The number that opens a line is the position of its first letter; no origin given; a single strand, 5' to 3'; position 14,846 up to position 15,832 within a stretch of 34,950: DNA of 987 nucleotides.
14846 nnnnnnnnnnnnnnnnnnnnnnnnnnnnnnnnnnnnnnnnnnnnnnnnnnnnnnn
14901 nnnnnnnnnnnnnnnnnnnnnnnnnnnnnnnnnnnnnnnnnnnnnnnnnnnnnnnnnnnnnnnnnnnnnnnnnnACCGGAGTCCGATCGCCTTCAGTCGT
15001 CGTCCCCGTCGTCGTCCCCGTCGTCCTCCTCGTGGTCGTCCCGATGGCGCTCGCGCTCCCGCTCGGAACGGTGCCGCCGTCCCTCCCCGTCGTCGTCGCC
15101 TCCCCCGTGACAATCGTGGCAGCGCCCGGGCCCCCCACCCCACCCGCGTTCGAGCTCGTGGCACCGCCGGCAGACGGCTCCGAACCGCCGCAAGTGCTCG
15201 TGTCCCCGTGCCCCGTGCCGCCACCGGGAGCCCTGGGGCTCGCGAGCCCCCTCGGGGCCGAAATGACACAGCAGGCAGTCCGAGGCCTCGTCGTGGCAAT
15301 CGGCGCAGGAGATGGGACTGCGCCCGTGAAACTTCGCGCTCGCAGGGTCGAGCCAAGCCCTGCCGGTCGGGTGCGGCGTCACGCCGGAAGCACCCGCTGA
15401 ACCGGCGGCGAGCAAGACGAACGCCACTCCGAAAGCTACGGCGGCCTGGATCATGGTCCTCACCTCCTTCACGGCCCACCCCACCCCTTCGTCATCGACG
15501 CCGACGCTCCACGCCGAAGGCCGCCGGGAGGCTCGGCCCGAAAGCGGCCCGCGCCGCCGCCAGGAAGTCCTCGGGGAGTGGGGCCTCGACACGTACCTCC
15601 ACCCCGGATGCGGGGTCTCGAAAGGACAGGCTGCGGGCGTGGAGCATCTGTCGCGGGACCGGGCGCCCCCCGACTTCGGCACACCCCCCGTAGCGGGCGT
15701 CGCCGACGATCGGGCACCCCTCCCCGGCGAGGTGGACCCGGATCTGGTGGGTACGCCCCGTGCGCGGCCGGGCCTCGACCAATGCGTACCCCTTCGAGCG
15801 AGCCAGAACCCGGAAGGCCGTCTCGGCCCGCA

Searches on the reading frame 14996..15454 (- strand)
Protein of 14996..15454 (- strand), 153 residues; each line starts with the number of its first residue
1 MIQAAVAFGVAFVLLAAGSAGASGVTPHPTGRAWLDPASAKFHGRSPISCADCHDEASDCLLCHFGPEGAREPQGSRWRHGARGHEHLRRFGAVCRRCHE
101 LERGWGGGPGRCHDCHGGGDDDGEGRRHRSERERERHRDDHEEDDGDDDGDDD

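Call 80: search_solved_structures(query=window:14996-15454:-, max_evalue=10)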
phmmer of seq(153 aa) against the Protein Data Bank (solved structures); distinct sequences matched with E-value up to 10: 8.
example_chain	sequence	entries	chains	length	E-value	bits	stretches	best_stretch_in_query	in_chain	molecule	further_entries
2bq4_A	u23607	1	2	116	0.26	14.5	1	40-57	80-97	BASIC CYTOCHROME C3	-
1oah_A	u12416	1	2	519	0.31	14.2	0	46-99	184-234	CYTOCHROME C NITRITE REDUCTASE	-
9s60_B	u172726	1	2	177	0.49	13.5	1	36-89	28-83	DARPin 4m3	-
2j7a_C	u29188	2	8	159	1.5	11.9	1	26-116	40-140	CYTOCHROME C QUINOL DEHYDROGENASE NRFH | NAPC/NIRT CYTOCHROME C FAMILY PROTEIN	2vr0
6rlt_A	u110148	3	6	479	1.9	11.6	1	32-68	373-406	Seryl-tRNA synthetase, putative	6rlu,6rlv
3lsq_A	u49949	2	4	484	1.9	11.6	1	32-68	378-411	Seryl-tRNA synthetase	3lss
1qdb_A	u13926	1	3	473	4.4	10.4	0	40-55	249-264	CYTOCHROME C NITRITE REDUCTASE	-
1fs7_A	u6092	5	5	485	5.5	10.1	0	41-55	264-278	CYTOCHROME C NITRITE REDUCTASE | Cytochrome c-552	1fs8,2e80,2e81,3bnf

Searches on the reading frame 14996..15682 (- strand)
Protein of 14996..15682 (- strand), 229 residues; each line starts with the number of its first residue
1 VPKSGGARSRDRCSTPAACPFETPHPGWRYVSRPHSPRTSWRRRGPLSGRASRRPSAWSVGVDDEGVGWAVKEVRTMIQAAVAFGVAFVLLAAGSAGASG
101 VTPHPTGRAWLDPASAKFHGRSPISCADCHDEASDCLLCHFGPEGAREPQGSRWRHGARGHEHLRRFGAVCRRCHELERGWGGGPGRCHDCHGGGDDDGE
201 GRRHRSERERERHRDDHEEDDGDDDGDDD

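Call 78: search_protein_families(library=pfam, proteins=[window:14996-15682:-], max_evalue=0.01)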
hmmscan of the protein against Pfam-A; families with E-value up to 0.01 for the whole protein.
window:14996-15682:- (229 aa): 1 family
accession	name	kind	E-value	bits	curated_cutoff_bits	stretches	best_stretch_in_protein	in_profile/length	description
PF14522.11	Cytochrome_C7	-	0.0015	18.8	24.8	0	116-192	5-66/67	Cytochrome c7 and related cytochrome c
